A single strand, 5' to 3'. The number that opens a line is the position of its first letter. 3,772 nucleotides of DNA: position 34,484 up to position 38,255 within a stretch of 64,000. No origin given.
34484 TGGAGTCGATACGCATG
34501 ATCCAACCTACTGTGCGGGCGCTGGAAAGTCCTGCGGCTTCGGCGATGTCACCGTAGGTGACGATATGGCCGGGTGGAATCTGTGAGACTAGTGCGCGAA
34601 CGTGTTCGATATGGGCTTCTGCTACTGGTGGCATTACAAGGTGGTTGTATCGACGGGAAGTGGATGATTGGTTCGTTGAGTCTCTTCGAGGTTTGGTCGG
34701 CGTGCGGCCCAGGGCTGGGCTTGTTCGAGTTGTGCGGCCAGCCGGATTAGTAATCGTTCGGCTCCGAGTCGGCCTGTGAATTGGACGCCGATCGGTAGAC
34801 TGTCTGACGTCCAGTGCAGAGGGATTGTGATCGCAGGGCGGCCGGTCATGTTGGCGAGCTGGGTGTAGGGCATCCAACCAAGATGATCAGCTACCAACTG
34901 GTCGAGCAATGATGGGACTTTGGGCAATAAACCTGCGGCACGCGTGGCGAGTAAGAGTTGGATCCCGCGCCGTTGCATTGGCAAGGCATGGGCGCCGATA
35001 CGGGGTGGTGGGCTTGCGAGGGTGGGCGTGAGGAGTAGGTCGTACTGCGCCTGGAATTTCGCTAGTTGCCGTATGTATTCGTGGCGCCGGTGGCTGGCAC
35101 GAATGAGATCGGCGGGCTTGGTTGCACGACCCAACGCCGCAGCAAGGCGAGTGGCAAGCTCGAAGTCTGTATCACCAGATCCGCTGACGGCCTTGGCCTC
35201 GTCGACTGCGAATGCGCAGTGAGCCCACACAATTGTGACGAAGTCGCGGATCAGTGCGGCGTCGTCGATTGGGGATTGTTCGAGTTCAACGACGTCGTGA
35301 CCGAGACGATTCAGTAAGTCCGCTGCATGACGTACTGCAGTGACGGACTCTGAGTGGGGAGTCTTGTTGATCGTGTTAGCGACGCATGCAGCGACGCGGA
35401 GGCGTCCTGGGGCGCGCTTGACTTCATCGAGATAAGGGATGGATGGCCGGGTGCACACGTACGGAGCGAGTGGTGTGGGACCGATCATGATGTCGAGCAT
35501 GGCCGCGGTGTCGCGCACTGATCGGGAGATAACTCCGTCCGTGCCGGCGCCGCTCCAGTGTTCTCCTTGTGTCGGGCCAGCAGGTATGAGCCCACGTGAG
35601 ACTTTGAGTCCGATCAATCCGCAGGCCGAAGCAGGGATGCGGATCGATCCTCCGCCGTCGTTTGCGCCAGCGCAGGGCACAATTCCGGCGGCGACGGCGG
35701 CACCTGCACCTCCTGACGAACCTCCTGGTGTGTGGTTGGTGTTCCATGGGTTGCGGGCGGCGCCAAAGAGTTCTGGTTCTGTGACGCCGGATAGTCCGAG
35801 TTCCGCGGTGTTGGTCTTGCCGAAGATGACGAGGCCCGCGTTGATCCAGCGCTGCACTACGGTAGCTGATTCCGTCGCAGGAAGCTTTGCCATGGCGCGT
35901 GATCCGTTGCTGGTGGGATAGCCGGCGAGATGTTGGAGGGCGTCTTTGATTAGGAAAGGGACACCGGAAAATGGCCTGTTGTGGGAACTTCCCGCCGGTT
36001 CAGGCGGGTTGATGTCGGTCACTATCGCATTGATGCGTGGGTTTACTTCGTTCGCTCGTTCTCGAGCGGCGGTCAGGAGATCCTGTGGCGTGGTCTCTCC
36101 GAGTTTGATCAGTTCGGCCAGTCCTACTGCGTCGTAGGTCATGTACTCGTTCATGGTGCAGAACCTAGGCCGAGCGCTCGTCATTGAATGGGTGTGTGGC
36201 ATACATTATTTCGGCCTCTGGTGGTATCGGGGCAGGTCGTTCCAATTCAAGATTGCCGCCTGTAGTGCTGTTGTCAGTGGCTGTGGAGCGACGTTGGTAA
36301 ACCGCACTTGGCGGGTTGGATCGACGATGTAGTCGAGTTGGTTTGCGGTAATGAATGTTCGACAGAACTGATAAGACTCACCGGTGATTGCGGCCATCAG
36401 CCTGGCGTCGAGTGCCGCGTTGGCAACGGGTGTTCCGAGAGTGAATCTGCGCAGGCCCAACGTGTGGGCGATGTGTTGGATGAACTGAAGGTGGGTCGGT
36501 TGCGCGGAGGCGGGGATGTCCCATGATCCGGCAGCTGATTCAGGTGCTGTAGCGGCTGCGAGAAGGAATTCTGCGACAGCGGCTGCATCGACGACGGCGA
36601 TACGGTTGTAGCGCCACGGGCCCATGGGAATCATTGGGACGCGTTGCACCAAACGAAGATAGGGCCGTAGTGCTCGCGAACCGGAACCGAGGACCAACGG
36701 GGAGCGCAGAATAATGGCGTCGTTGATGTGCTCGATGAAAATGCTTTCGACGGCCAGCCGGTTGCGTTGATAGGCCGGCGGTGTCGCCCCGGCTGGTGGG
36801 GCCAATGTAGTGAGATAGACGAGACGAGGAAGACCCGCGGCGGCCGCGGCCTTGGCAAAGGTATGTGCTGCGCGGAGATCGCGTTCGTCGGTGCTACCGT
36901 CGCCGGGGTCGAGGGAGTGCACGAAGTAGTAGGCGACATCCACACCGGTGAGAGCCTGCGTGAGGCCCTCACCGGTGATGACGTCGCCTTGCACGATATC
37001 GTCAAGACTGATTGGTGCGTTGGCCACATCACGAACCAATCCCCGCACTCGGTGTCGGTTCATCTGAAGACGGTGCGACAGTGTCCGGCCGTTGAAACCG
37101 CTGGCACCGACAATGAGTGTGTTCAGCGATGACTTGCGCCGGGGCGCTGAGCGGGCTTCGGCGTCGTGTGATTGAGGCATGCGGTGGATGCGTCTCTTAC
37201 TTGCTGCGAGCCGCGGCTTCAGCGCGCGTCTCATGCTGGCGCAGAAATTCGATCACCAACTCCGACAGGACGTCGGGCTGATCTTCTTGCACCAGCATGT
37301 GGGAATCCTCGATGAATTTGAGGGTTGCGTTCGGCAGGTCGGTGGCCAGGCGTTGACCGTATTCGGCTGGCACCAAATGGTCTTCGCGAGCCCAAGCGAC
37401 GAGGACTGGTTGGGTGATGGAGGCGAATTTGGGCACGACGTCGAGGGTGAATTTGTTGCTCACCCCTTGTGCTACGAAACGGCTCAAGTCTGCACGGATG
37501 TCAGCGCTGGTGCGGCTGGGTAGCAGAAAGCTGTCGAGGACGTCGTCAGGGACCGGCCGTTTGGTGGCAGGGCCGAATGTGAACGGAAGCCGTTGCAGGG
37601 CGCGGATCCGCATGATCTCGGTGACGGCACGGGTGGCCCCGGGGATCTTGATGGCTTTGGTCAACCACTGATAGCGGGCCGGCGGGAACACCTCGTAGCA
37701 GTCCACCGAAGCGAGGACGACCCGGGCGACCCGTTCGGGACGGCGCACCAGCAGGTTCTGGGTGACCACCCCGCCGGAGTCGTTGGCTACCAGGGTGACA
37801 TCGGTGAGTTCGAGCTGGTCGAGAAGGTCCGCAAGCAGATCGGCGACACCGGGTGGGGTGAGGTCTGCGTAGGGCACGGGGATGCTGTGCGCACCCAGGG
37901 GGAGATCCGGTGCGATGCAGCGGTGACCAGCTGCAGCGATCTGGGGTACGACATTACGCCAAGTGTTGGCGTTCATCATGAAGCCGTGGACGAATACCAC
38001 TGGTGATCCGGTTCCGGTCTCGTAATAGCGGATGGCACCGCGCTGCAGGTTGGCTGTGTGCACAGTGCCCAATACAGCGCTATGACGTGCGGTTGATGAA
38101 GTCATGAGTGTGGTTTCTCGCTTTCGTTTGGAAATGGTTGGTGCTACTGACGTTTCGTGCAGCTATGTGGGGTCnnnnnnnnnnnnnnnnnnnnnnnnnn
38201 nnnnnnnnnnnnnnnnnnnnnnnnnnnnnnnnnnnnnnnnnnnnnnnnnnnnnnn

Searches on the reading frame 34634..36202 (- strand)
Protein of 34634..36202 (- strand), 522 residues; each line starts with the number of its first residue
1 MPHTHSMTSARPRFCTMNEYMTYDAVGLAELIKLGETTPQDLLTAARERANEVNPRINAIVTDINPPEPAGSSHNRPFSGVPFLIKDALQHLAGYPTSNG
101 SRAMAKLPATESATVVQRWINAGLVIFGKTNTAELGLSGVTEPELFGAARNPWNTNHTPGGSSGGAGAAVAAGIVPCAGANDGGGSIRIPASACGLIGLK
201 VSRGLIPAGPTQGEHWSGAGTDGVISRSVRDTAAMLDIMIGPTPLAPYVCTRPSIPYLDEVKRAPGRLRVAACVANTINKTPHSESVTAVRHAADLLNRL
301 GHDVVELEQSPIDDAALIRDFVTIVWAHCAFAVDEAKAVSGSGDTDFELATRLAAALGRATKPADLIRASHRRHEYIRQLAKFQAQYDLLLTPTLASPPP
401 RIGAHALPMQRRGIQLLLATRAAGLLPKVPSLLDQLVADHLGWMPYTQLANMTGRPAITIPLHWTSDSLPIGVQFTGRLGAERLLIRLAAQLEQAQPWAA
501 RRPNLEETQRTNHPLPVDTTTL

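Call 81: search_solved_structures(query=window:34634-36202:-, max_evalue=0.01)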
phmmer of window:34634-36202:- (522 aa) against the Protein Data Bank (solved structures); distinct sequences matched with E-value up to 0.01: 56.
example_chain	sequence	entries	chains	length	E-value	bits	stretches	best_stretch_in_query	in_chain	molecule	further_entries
3a2p_A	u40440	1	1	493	2.6e-78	267.1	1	23-508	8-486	6-aminohexanoate-cyclic-dimer hydrolase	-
3a2q_A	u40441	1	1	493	7.8e-78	265.5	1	23-508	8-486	6-aminohexanoate-cyclic-dimer hydrolase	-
2gi3_A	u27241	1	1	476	8.5e-40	140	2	27-305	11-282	Glutamyl-tRNA(Gln) amidotransferase subunit A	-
3al0_A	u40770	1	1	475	8.5e-40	140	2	27-305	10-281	Glutamyl-tRNA(Gln) amidotransferase subunit A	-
3h0l_A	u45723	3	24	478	2.3e-36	128.7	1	28-265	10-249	Glutamyl-tRNA(Gln) amidotransferase subunit A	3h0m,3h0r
3kfu_E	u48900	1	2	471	2.7e-32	115.3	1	32-264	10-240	Glutamyl-tRNA(Gln) amidotransferase subunit A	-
4wj3_A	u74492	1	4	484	3.8e-32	114.8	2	68-271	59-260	Glutamyl-tRNA(Gln) amidotransferase subunit A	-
4yj6_A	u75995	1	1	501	8.8e-31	110.3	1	25-241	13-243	Aryl acylamidase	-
4yji_A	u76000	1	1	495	2.5e-30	108.8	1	25-241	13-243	Aryl acylamidase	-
6dhv_A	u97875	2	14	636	1.3e-28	103.2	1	79-502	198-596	Fatty acid amide hydrolase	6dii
8eww_A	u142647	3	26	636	3.7e-28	101.6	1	79-502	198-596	Fatty acid amide hydrolase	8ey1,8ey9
3a1k_A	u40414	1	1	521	1.7e-27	99.5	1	54-306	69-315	Amidase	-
2df4_A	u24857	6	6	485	2.9e-27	98.7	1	77-306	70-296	Glutamyl-tRNA(Gln) amidotransferase subunit A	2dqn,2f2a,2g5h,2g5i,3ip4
3a1i_A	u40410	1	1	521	4.8e-27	98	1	54-306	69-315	Amidase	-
8s7z_A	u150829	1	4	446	3.8e-26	95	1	26-245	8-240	Urethanase umg-sp1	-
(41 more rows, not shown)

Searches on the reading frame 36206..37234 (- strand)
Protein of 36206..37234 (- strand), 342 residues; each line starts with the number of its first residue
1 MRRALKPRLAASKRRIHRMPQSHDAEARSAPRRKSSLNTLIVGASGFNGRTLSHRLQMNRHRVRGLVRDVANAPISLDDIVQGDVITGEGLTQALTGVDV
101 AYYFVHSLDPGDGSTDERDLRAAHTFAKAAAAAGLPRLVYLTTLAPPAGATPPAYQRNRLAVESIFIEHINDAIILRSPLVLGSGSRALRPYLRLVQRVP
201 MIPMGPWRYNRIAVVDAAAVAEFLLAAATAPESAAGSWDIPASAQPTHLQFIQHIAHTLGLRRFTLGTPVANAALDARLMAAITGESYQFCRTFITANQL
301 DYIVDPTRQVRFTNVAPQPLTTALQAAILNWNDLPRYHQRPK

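Call 80: search_solved_structures(query=window:36206-37234:-, max_evalue=0.01)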
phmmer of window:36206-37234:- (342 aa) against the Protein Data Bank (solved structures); distinct sequences matched with E-value up to 0.01: 5.
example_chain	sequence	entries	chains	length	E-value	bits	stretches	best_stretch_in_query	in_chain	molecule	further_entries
3wj7_A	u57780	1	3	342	0.00023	23.5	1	39-146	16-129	Putative oxidoreductase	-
6x89_A9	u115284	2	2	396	0.00062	22.1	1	116-222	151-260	NADH dehydrogenase [ubiquinone] 1 alpha subcomplex subunit 9, mitochondrial isoform X1 | NDUA9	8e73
7ar7_P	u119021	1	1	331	0.00076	21.8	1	122-221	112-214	NADH dehydrogenase [ubiquinone] 1 alpha subcomplex subunit 9, mitochondrial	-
7a23_T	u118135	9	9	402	0.0011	21.2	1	122-221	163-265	39kDa | NADH dehydrogenase [ubiquinone] 1 alpha subcomplex subunit 9, mitochondrial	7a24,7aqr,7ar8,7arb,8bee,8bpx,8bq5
5l3z_A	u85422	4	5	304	0.0041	19.4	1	30-241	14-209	polyketide ketoreductase SimC7 | SimC7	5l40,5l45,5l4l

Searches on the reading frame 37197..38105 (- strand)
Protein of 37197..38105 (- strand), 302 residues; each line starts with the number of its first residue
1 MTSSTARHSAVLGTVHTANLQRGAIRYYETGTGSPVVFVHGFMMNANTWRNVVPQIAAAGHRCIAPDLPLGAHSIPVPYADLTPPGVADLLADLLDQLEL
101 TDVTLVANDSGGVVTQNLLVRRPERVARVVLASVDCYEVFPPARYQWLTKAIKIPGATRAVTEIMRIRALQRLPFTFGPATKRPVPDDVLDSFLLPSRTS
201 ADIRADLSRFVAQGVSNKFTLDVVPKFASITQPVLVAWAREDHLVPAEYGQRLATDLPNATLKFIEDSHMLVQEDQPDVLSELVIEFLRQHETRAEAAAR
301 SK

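Call 82: search_solved_structures(query=window:37197-38105:-, max_evalue=0.01)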
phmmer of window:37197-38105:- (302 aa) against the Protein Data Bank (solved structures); distinct sequences matched with E-value up to 0.01: 324 (the best 60 are shown).
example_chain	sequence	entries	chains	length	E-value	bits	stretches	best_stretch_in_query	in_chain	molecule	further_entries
6y9g_A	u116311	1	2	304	1.4e-21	80.2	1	24-294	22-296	Ancestral haloalkane dehalogenase AncHLD5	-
8oe6_A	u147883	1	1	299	2.3e-19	73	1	25-287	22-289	Structure of hyperstable haloalkane dehalogenase variant DhaA231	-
3u1t_A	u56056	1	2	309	4.4e-19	72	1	17-137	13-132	DmmA Haloalkane Dehalogenase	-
5w15_A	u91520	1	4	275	8.3e-19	71.1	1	8-285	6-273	Alpha/beta hydrolase fold protein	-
8oe2_A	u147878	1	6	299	2.3e-17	66.4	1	25-287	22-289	Haloalkane dehalogenase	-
6ty7_A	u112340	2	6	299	4.5e-17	65.4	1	25-287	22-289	Haloalkane dehalogenase variant DhaA115 domain-swapped dimer type-1 | Haloalkane dehalogenase variant DhaA115 domain-swapped dimer type-2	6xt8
6sp5_A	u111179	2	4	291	5.7e-17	65.1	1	25-285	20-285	Haloalkane dehalogenase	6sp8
4kaa_A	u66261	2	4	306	2.1e-16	63.2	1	26-285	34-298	Haloalkane dehalogenase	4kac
3rk4_A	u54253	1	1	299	2.6e-16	62.9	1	26-287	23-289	Haloalkane dehalogenase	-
4kyv_A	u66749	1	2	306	2.8e-16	62.8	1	26-285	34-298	dehalogenase HaloTag2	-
7ond_A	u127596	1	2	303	2.9e-16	62.8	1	26-288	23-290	Haloalkane dehalogenase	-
4fwb_A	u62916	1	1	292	3e-16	62.7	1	26-286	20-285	Haloalkane dehalogenase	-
3g9x_A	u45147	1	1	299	3.3e-16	62.6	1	26-287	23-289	Haloalkane dehalogenase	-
8hm5_A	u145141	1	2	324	3.3e-16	62.6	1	25-132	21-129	Epoxide hydrolase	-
3fwh_A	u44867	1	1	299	3.6e-16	62.4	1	26-287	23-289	Haloalkane dehalogenase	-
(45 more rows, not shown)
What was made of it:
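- On CasCysH (type IV-B CRISPR ancillary): Window ORFs at 34.6-38.1 kb are an amidase, an oxidoreductase and a hydrolase (calls 80-82).
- Tried and rejected: Window ORFs at 34.6-38.1 kb proved to be an amidase, an oxidoreductase and a hydrolase (calls 80-82).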
